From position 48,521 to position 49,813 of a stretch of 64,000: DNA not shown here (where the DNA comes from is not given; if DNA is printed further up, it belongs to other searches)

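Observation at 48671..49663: Lipoprotein ending in a Hint domain preceded by CxxC: Hedgehog-like autoprocessing?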

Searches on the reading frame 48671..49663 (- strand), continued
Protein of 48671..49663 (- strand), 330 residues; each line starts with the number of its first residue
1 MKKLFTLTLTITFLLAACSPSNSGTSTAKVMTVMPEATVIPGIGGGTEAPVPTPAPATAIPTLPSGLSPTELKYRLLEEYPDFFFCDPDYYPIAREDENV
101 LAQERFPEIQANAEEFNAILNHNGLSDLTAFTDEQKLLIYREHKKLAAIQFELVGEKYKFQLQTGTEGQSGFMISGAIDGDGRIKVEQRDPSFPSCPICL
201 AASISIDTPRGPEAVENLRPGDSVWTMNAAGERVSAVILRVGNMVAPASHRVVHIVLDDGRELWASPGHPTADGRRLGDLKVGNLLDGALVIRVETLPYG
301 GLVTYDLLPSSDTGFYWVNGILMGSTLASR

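Call 21: fold_search(model_id=the predicted structure, library=pdb)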
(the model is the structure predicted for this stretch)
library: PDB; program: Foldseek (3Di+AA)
matches with E <= 10: 463; with E <= 0.001: 52
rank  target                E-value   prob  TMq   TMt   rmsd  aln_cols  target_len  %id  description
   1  6rpq                  7.8e-08  1.00  0.32  0.42  13.0       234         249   15  Crystal structure of PhoCDC21-1 intein (released 2019-08-14)
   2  6tmm_BBB              9.7e-08  1.00  0.33  0.68   3.5       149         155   10  BIL2 domain from T.thermophila BUBL1 locus (C1A-N143A) (released 2020-12-16)
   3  2lwy_MODEL_1_A        1.5e-07  1.00  0.35  0.80   1.9       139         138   20  Solution Structure of Bacterial Intein-Like domain from Clostridium thermocellum (released 2013-05-08)
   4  6y75_A                2.3e-07  1.00  0.34  0.71   2.4       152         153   10  BIL2 domain from T.thermophila BUBL1 locus (C1A-N143A) (released 2021-02-03)
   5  6qaz                  2.3e-07  1.00  0.31  0.74   3.1       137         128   23  Crystal structure of gp41-1 intein (released 2019-11-13)
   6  6y75_B                2.9e-07  1.00  0.34  0.71   3.3       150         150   11  BIL2 domain from T.thermophila BUBL1 locus (C1A-N143A) (released 2021-02-03)
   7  6tmm_AAA              3.3e-07  1.00  0.33  0.68   3.6       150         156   10  BIL2 domain from T.thermophila BUBL1 locus (C1A-N143A) (released 2020-12-16)
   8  6frh_B                3.9e-07  1.00  0.33  0.68   3.3       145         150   16  Crystal structure of Ssp DnaB Mini-Intein variant M86 (released 2019-01-30)
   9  6riz                  4.1e-07  1.00  0.30  0.71   3.8       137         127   25  Crystal structure of gp41-1 intein (C1A, F65W, D107C) (released 2020-04-29)
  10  4o1r                  4.3e-07  1.00  0.31  0.68   4.8       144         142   19  Crystal structure of NpuDnaB intein (released 2014-03-19)
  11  6frh_A                4.5e-07  1.00  0.33  0.66   3.7       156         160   15  Crystal structure of Ssp DnaB Mini-Intein variant M86 (released 2019-01-30)
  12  6frg                  1.2e-06  1.00  0.32  0.64   4.7       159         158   15  Crystal structure of G-1F mutant of Ssp DnaB Mini-Intein variant M86 (released 2019-01-30)
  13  6fre                  1.3e-06  1.00  0.32  0.67   4.1       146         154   16  Crystal structure of G-1F/H73A mutant of Ssp DnaB Mini-Intein variant M86 (released 2019-01-30)
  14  1mi8                  1.6e-06  1.00  0.34  0.75   2.6       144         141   17  2.0 Angstrom crystal structure of a DnaB intein from Synechocystis sp. PCC 6803 (released 2003-08-19)
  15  5i0a                  2.1e-06  1.00  0.32  0.70   4.2       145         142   23  RecA mini intein in complex with cisplatin (released 2016-09-21)
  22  6tyy                  5.4e-06  1.00  0.33  0.70   4.2       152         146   18  Hedgehog autoprocessing mutant D46H (released 2019-11-20)
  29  1at0                  9.4e-06  1.00  0.31  0.67   4.3       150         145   19  17-kDA fragment of hedgehog C-terminal autoprocessing domain (released 1997-11-12)
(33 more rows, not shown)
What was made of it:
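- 48689..49069 (-): Hint domain, residues 199-325. Foldseek matches to BIL domains, inteins and HhC (call 21).
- On Hint (Hedgehog/intein) superfamily: 2lwy gives TM 0.80 and rmsd 1.9 A (call 21).
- Closest known: Hedgehog / Hog autoprocessing domain. Same: Foldseek matches 1at0 and 6tyy at E about 5e-6 to 9e-6 (call 21).
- Checked: All 50 shown are inteins, BIL domains or Hedgehog HhC; the best are E about 1e-7, and 2lwy gives TM 0.80 and rmsd 1.9 A (call 21).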

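Call 31: find_related_loci(query=A1, collection=genome_contigs, flank=3000)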
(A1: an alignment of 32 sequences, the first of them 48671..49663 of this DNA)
Query A1 (330 aa) in genome_contigs; peptide patterns used: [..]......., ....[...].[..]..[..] (x = any residue, [..] = any of these).
82 stretches matched a pattern; 50 encode a relative of the query (tblastn E <= 1e-3); 50 distinct loci.
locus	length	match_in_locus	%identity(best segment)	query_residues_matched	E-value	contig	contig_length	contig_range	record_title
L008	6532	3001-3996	66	1-328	2e-143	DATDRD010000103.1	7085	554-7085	MAG TPA_asm: Anaerolineales bacterium isolate SMAG_U7968 k141_438244, whole genome shotgun sequence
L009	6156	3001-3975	63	1-327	3e-139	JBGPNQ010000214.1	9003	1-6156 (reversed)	MAG: Anaerolineae bacterium isolate OBJ_0618_7090110_210 k141_2808166_length_9003_cov_9.0000, whole genome shotgun seque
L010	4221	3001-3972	63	1-328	7e-139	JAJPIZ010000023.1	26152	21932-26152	MAG: Anaerolineae bacterium isolate Centralia_MAG_396 k107_7297271, whole genome shotgun sequence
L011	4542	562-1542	61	1-327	1e-136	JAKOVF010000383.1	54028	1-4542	MAG: Chloroflexota bacterium isolate JPNG_maxbin.044 k201_391290, whole genome shotgun sequence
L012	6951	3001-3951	63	7-330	1e-135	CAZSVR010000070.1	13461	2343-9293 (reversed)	MAG TPA_asm: uncultured Anaerolineaceae bacterium isolate SRP119689_co1_253 genome assembly, contig: NODE_6689_length_13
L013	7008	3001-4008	61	1-330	1e-135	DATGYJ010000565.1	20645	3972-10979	MAG TPA_asm: Anaerolineales bacterium isolate SMAG_U10632 k141_343571, whole genome shotgun sequence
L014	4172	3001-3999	62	1-329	6e-136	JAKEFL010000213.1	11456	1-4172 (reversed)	MAG: Anaerolineae bacterium isolate PMV_2.79 PMV_2.79.k101_1530430, whole genome shotgun sequence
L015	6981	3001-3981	64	1-330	5e-133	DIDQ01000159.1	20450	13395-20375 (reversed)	MAG TPA_asm: Anaerolineales bacterium UBA5796 UBA5796_contig_1882, whole genome shotgun sequence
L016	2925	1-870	65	37-327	3e-138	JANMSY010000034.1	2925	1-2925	MAG: Anaerolineales bacterium isolate SOY_29_metabat_307 SOY_29_k141_2645799, whole genome shotgun sequence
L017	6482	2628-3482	66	47-330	3e-132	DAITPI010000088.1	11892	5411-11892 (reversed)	MAG TPA_asm: Anaerolineales bacterium isolate CTOTU26108 NODE_2885_length_11892_cov_5.062938, whole genome shotgun seque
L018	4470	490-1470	66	1-330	1e-131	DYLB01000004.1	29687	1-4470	MAG TPA_asm: Anaerolinea thermophila isolate SulCav_AS07-7_4_61_42 SulCav_AS07_7_1452_length_29687_cov_21_180481, whole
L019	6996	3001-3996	62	1-329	3e-131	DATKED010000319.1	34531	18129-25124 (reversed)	MAG TPA_asm: Anaerolineales bacterium isolate SMAG_U14490 k141_2091875, whole genome shotgun sequence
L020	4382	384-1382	62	1-330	2e-131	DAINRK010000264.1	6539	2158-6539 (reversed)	MAG TPA_asm: Anaerolineales bacterium isolate CTOTU25444 NODE_637_length_6539_cov_6.588988, whole genome shotgun sequenc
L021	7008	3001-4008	60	1-330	6e-131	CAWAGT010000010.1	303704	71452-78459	MAG: uncultured Chloroflexia bacterium isolate MFD04944.bin.1.53 genome assembly, contig: contig_65835, whole genome sho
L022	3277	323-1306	59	1-327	1e-134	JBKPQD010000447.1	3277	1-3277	MAG: Chloroflexota bacterium isolate GS_EKS_MAG_00085 GS_EKS_000001488220, whole genome shotgun sequence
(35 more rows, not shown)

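Call 53: search_solved_structures(query=A1, max_evalue=0.01, show_alignments=5)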
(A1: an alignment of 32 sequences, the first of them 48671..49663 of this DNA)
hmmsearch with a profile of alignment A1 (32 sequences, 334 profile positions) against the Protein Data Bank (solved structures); distinct sequences matched with E-value up to 0.01: 2.
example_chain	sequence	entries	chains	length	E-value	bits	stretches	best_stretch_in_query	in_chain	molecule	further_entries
6dsl_B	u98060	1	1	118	2.9e-07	32.8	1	258-326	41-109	Consensus engineered intein CatC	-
6qaz_A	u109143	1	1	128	0.0038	19.2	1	204-326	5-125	cyanophage-like gp41-1 intein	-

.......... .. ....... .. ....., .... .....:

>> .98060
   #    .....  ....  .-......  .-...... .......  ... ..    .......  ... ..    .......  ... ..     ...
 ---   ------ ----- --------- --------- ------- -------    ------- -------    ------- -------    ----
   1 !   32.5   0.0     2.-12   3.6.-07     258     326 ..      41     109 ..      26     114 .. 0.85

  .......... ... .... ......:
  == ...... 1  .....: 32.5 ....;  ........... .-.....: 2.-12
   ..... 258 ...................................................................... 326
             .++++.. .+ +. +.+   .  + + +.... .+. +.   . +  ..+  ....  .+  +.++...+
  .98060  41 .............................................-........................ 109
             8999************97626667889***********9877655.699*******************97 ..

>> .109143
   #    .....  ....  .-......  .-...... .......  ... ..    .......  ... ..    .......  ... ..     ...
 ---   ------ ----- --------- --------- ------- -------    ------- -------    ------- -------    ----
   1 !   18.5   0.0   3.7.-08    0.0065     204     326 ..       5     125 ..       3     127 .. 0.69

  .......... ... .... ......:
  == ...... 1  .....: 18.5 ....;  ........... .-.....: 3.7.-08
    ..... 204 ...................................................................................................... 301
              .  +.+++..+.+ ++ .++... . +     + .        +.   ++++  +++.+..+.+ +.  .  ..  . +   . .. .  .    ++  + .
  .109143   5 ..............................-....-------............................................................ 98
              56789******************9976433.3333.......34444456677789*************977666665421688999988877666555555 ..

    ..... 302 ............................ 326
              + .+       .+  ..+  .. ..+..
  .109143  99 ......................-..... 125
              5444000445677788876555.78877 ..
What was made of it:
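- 49067..49069 (-): Cys199, which is Hint position 1, the predicted nucleophile. The predicted scissile bond is Ile198-Cys199. Aligned to intein Cys1 (call 53).
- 48686..48694 (-): G324-S325-T326, which occupy the intein His-Asn-(+1) positions. The absence of Asn rules out C-terminal cleavage by succinimide formation. Alignment to THN|S of gp41-1 (call 53).
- On Intein (protein splicing element): Gly324-Ser325 align to His-Asn (call 53).
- Checked: The profile alignment to gp41-1 places Cys199 at intein position 1, SPGH on block B, TYDLL on block F, and M-G-S|T where gp41-1 has T-H-N|S (call 53).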
